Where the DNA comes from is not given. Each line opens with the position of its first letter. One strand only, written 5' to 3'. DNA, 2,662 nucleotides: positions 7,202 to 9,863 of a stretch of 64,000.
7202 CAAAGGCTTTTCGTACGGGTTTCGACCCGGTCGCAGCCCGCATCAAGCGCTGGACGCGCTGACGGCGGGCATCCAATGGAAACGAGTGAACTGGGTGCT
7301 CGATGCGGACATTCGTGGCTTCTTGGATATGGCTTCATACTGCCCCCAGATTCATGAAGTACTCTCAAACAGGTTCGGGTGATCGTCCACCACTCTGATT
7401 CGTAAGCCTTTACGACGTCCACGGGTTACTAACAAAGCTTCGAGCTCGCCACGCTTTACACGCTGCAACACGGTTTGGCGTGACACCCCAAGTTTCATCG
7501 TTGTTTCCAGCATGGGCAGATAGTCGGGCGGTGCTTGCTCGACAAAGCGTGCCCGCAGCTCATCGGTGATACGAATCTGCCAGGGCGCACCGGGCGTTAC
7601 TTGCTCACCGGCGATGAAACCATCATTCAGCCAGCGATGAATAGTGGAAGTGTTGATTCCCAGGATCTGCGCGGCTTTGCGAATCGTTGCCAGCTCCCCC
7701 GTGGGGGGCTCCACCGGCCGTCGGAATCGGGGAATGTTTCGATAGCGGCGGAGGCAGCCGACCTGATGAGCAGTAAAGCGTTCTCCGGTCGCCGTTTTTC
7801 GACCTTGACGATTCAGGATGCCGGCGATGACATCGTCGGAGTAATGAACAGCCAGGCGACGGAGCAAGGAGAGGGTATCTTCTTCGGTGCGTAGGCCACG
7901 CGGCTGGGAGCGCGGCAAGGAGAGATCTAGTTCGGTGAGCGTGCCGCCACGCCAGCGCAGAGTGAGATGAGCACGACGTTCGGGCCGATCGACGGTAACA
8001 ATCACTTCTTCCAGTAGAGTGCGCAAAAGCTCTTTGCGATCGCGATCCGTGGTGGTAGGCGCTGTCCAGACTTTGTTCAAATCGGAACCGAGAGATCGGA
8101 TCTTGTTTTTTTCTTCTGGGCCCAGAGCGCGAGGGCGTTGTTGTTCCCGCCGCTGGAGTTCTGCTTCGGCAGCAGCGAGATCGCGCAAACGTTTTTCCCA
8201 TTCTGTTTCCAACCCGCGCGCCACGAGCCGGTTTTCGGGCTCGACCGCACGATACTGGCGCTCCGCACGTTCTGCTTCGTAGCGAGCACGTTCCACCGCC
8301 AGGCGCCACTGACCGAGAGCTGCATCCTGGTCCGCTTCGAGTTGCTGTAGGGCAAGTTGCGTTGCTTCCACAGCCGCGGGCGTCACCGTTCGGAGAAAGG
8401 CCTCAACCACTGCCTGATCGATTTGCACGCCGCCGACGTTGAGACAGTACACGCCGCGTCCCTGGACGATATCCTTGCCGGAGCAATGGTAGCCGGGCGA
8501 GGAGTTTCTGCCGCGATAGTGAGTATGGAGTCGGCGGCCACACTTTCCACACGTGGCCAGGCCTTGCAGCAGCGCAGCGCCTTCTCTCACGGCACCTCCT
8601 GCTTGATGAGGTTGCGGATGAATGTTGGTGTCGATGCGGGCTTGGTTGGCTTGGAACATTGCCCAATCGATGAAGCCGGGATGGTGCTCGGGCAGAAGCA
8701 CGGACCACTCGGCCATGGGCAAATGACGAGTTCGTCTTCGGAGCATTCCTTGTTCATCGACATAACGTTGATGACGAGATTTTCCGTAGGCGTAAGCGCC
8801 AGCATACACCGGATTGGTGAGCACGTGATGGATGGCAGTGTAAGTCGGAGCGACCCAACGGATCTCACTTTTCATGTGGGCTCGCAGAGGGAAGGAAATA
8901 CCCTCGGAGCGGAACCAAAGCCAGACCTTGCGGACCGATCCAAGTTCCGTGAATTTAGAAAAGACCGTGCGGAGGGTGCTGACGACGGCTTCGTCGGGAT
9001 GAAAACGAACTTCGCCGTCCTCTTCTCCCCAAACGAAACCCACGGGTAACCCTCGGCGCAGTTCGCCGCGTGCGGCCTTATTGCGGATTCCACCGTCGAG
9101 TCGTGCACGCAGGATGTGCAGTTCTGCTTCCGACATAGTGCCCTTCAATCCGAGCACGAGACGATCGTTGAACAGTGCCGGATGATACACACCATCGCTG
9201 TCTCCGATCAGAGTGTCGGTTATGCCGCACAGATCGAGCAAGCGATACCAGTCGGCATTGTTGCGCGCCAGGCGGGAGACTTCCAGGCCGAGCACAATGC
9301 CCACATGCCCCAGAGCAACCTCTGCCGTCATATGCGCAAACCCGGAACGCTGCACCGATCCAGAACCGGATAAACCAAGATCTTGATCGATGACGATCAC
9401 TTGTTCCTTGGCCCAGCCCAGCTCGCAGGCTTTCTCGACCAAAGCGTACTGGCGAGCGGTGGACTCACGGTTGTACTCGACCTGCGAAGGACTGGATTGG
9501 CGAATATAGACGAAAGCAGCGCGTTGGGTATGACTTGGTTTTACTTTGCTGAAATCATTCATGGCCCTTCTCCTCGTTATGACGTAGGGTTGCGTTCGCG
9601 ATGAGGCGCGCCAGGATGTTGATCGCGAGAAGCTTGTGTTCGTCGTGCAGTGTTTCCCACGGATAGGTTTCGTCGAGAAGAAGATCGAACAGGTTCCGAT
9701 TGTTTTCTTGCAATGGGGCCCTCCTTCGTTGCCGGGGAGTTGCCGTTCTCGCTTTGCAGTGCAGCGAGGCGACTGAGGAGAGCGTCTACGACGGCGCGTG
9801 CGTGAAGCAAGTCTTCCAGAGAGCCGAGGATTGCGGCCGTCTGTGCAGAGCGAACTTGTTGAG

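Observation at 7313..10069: A 2.7-kb serine-recombinase element whose accessory ORF gains its start codon only across the circle junction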

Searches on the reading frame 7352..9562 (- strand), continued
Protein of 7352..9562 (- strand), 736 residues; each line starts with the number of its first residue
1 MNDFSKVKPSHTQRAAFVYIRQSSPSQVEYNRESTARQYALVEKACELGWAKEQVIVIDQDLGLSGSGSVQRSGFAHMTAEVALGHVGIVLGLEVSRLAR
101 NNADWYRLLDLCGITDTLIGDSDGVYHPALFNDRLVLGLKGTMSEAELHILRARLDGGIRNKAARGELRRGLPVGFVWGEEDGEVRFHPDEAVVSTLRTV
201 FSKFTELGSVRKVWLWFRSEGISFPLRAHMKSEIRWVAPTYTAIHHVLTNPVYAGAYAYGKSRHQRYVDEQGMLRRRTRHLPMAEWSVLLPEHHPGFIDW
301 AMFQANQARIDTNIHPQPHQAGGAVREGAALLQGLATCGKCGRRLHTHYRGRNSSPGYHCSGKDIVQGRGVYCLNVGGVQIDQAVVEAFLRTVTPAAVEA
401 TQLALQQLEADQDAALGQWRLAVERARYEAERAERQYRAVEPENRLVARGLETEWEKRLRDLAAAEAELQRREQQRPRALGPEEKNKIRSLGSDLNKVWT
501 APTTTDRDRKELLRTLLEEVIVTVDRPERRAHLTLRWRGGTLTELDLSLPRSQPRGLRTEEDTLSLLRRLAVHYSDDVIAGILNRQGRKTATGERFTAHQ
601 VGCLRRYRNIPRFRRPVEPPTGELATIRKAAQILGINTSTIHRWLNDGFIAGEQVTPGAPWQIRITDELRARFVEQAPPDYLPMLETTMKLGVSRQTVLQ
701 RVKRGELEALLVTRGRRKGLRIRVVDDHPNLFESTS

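Call 86: search_protein_families(library=phrogs, proteins=[window:7355-9562:-], max_evalue=0.01)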
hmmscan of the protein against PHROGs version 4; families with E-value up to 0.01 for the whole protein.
window:7355-9562:- (736 aa): 8 families
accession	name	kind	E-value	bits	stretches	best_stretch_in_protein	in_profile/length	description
phrog_95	-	integration and excision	3.6e-55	188.7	1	10-547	84-583/651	integrase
phrog_125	-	DNA, RNA and nucleotide metabolism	1.1e-08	36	1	8-168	14-156/254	DNA invertase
phrog_2907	-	integration and excision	1.3e-06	29.8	1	625-666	7-48/117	excisionase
phrog_6620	-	integration and excision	2.1e-06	28.5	0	626-658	3-35/201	transposase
phrog_2474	-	transcription regulation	0.00017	22.5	0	623-649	47-73/118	MerR-like transcriptional regulator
phrog_1729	-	unknown function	0.0021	19.1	0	622-654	90-122/142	-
phrog_10045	-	DNA, RNA and nucleotide metabolism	0.0023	18.7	0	622-668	18-63/74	HTH DNA binding protein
phrog_66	-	integration and excision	0.0039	17.9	0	616-658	85-126/412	excisionase and transcriptional regulator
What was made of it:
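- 7352..9562 (-): Large serine recombinase, 736 aa, with a C-terminal excisionase-like HTH (residues 626-664). PHROG 95 integrase, E 3.6e-55 (call 86).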

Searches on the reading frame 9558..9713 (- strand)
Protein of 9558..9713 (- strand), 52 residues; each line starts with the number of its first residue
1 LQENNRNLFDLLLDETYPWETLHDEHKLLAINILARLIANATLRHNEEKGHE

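Call 6: search_protein_families(library=pfam, proteins=[window:9558-9713:-], max_evalue=0.01)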
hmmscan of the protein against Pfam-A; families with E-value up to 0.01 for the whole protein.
seq(52 aa): 0 families

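Call 7: search_protein_families(library=ncbifam, proteins=[window:9558-9713:-], max_evalue=0.01)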
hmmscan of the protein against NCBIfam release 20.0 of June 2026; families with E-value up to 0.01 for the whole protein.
seq(52 aa): 0 families

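Call 83: find_homologous_proteins(query=window:9558-9713:-, max_evalue=0.001)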
Query window:9558-9713:- (52 aa): 95 proteins with E <= 0.001 among 95 candidates.
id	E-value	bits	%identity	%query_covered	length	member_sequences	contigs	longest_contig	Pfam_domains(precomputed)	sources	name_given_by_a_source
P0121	6.1e-24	100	92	100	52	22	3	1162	-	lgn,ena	-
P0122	5.5e-22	94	88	100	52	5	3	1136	-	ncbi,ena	-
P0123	1.2e-21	93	89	73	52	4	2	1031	-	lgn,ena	-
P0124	1.5e-21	92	88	100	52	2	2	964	-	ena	-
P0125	1.9e-21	92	89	73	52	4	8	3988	-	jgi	jgi:hypothetical protein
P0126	2.2e-21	92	88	100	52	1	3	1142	-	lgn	-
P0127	3.0e-21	91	89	73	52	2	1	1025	-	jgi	jgi:hypothetical protein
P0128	4.7e-21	91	87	100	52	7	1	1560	-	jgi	jgi:hypothetical protein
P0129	1.1e-20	90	88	100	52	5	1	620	-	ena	-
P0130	1.5e-20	89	87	73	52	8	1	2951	-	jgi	jgi:hypothetical protein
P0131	2.5e-20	89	87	100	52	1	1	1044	-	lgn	-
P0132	7.7e-19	84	81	100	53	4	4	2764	-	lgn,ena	-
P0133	1.5e-18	83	79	100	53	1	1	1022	-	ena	-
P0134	3.1e-18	82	79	100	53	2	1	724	-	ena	-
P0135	3.1e-18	82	78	98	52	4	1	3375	-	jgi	jgi:hypothetical protein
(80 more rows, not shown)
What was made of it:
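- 9555..9713 (-): Gene B, 52 aa, helical. It has its own SD (AAGGAGG, 9726..9720) and a TTG start. Its stop overlaps the LSR start. 95 protein clusters of 52-53 aa (call 83).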

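Call 86: search_protein_families(library=phrogs, proteins=[window:9558-9713:-], max_evalue=0.01)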
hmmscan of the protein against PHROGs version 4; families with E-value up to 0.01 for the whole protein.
window:9558-9713:- (52 aa): 0 families

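Call 91: predict_structure(alignment_id=A3)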
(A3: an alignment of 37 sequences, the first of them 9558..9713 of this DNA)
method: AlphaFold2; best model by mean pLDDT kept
length: 52 residues; sequences in the alignment: 37
mean_pLDDT: 71.4   pTM: 0.44
mean pLDDT of the five models: 71.4, 70.6, 69.2, 66.2, 65.3
residues with pLDDT >= 90: 0; 70-90: 28; 50-70: 22; < 50: 2
segments of 3 or more residues with pLDDT < 50: none
pLDDT, mean of each block of 10 residues (from residue 1): 58 69 79 86 69 52
secondary structure, 60 per line:
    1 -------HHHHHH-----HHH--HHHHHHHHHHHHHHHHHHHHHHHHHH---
elements in order: H8-13 H24-49
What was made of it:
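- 9555..9713 (-): Structure model (call 91).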
